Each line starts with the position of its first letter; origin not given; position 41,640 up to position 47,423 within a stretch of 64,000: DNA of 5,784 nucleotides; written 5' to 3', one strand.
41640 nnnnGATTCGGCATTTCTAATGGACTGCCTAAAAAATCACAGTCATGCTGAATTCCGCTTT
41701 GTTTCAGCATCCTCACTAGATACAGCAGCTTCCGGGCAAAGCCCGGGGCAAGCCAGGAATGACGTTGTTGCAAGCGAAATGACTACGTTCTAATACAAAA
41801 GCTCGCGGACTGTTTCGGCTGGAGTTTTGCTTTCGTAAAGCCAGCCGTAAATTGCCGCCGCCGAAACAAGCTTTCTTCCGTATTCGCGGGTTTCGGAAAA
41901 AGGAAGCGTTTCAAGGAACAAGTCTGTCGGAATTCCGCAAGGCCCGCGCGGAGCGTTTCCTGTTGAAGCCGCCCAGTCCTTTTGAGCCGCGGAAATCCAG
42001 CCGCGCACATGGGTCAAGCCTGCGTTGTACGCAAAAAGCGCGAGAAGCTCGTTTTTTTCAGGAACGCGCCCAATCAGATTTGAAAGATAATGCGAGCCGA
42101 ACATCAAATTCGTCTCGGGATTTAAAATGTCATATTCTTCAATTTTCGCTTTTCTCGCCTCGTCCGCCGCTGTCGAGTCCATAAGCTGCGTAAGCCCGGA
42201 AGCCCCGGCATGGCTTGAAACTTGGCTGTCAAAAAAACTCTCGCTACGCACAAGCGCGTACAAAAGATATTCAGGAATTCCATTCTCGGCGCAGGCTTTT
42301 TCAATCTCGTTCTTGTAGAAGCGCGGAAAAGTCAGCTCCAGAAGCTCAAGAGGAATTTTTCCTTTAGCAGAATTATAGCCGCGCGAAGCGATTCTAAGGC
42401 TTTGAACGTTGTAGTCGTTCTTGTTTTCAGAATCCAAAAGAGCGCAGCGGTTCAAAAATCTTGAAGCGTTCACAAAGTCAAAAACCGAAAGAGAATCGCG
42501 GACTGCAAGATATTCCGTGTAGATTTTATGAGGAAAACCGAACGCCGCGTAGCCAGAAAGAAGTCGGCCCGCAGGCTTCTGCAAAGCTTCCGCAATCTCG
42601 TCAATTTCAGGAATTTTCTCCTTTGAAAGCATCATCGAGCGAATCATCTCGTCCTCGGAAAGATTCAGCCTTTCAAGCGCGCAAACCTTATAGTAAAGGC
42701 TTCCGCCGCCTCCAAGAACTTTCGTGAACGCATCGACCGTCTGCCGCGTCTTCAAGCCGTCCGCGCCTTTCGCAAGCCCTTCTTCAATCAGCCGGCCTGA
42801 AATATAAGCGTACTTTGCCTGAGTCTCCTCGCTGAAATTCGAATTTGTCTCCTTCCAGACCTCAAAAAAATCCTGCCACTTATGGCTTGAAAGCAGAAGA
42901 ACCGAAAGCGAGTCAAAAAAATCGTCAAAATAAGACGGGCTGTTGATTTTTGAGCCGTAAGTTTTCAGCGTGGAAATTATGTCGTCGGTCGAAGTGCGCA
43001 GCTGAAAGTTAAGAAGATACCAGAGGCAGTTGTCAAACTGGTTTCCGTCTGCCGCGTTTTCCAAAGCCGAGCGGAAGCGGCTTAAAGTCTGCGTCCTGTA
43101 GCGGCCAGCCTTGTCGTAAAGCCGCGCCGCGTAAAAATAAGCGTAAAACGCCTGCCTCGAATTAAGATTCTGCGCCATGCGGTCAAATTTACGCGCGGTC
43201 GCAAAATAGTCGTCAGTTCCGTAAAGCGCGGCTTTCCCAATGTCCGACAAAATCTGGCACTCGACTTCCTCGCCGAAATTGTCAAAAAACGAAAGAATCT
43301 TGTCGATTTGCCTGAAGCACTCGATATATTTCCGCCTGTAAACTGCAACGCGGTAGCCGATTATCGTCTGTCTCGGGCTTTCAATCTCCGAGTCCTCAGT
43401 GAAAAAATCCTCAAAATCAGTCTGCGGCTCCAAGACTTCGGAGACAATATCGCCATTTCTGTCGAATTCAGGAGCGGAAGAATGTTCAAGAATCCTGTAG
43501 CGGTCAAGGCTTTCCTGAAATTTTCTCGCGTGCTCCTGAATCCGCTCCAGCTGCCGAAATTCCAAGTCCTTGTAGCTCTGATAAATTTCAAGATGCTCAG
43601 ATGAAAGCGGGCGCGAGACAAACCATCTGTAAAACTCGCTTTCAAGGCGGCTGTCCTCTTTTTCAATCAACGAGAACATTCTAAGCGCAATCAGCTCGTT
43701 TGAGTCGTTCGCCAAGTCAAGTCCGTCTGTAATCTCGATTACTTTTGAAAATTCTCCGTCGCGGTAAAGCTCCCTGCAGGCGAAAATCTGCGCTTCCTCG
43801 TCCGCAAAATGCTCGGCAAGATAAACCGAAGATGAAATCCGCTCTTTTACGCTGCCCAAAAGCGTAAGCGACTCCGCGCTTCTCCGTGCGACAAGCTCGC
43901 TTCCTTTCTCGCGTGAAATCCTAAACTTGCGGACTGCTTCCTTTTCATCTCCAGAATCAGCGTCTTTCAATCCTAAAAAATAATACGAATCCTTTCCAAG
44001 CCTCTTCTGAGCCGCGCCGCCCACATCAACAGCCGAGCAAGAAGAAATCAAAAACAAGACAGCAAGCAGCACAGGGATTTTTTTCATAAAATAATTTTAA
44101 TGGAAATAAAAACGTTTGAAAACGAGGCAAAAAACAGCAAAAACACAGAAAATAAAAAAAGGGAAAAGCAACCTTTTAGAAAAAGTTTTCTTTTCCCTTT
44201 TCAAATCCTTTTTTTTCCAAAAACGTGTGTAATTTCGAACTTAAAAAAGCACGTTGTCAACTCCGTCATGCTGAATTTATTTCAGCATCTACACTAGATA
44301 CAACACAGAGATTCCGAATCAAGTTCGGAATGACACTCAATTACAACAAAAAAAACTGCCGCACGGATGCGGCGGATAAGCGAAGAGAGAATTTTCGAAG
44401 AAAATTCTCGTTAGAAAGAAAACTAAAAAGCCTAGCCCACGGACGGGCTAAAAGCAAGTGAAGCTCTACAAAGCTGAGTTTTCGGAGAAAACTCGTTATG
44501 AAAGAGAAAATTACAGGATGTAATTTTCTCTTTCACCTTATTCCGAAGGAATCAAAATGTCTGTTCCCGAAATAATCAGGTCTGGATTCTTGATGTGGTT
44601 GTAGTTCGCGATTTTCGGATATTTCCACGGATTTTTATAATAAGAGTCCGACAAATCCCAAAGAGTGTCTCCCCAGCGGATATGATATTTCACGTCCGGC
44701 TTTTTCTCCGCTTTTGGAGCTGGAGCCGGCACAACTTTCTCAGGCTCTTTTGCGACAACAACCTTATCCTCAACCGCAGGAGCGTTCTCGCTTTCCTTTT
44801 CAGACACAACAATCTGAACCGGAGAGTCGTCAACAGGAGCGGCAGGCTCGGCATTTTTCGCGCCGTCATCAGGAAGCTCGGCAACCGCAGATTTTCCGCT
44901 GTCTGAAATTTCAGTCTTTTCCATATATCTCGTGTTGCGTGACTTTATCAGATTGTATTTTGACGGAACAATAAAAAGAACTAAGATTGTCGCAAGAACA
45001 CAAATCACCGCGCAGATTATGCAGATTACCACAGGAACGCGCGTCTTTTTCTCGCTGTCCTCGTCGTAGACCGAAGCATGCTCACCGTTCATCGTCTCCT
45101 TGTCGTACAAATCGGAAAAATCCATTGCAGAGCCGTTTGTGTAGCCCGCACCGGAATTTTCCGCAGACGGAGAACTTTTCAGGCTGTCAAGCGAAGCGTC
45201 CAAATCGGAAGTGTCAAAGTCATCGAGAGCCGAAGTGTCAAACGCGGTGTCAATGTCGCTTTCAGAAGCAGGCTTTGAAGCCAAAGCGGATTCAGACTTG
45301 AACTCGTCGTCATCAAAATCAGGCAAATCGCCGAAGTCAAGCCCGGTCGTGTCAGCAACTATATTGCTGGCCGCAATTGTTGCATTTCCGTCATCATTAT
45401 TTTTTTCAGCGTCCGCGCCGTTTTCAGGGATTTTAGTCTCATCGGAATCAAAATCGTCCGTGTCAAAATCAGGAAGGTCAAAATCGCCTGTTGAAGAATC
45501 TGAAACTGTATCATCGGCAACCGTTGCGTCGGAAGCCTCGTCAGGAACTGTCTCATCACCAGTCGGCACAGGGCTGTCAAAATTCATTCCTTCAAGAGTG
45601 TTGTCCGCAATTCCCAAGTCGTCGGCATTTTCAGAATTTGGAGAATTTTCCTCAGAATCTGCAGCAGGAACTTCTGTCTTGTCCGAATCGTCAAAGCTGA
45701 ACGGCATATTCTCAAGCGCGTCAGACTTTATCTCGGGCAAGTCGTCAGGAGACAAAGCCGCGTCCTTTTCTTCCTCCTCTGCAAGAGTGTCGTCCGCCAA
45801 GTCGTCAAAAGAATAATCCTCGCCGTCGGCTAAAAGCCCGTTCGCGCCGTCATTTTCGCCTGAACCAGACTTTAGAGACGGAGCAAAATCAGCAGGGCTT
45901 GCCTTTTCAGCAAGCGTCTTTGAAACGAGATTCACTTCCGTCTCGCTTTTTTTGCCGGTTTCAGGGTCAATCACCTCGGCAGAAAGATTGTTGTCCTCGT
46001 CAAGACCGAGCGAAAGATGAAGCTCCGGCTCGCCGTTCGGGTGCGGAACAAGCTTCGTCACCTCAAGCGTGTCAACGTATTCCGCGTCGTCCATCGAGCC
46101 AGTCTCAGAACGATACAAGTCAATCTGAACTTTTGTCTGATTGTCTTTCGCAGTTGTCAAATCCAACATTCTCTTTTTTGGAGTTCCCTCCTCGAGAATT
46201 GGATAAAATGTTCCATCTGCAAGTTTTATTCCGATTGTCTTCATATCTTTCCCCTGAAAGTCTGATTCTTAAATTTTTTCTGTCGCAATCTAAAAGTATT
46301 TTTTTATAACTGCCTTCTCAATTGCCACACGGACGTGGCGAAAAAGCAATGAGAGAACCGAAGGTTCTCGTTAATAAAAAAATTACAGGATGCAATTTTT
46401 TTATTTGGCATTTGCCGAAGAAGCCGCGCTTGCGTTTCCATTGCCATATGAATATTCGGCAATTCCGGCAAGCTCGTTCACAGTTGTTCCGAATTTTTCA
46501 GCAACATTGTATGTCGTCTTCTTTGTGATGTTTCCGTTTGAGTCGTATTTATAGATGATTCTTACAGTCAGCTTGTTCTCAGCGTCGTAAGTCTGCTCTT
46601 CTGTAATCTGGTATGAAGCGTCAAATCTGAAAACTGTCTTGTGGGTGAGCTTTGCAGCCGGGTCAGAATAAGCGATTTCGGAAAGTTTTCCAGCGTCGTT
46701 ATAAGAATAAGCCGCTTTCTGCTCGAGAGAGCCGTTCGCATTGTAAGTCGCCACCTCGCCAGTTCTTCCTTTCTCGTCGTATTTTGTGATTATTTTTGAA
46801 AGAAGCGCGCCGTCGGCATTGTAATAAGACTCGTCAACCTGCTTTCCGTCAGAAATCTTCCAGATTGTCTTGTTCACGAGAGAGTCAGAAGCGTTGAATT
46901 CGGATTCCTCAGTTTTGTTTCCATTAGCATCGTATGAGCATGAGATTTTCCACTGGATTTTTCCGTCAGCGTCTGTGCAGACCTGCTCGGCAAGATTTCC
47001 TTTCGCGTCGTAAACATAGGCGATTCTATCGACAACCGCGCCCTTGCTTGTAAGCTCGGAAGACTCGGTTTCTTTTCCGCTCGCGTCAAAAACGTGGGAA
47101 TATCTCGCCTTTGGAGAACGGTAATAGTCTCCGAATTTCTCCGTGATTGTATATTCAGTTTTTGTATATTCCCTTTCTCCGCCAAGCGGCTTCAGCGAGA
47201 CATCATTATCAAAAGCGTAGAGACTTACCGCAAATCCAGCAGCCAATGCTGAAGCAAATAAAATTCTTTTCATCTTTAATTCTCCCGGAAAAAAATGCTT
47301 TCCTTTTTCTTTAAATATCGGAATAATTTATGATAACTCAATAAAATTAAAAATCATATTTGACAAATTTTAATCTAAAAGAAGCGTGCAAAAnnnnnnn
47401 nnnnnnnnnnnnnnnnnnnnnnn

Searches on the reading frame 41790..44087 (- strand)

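Call 79: search_protein_families(library=pfam, proteins=[window:41790-44087:-], max_evalue=0.00001)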
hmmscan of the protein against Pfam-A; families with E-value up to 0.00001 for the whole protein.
window:41790-44087:- (765 aa): 1 family
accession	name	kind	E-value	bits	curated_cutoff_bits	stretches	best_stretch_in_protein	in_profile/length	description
PF01464.25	SLT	-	5.3e-26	90.9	21.3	1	595-703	3-110/117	Transglycosylase SLT domain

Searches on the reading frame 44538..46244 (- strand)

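Call 79: search_protein_families(library=pfam, proteins=[window:44538-46244:-], max_evalue=0.00001)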
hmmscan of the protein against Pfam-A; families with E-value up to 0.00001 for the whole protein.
window:44538-46244:- (568 aa): 2 families
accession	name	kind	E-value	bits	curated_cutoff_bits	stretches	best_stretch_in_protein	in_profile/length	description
PF00012.26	HSP70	-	8.6e-08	31.3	20.6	1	3-114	393-505/599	Hsp70 protein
PF01476.26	LysM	-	1e-06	29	20.9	1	520-566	1-43/43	LysM domain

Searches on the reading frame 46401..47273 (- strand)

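Call 79: search_protein_families(library=pfam, proteins=[window:46401-47273:-], max_evalue=0.00001)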
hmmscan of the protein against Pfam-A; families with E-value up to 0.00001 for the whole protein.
window:46401-47273:- (290 aa): 2 families
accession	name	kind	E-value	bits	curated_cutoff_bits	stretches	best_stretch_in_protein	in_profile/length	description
PF05593.20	RHS_repeat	-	2e-11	44.4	22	0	88-124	1-32/38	RHS Repeat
PF07661.19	MORN_2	-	3.6e-06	27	29.6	0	170-189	1-20/22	MORN repeat variant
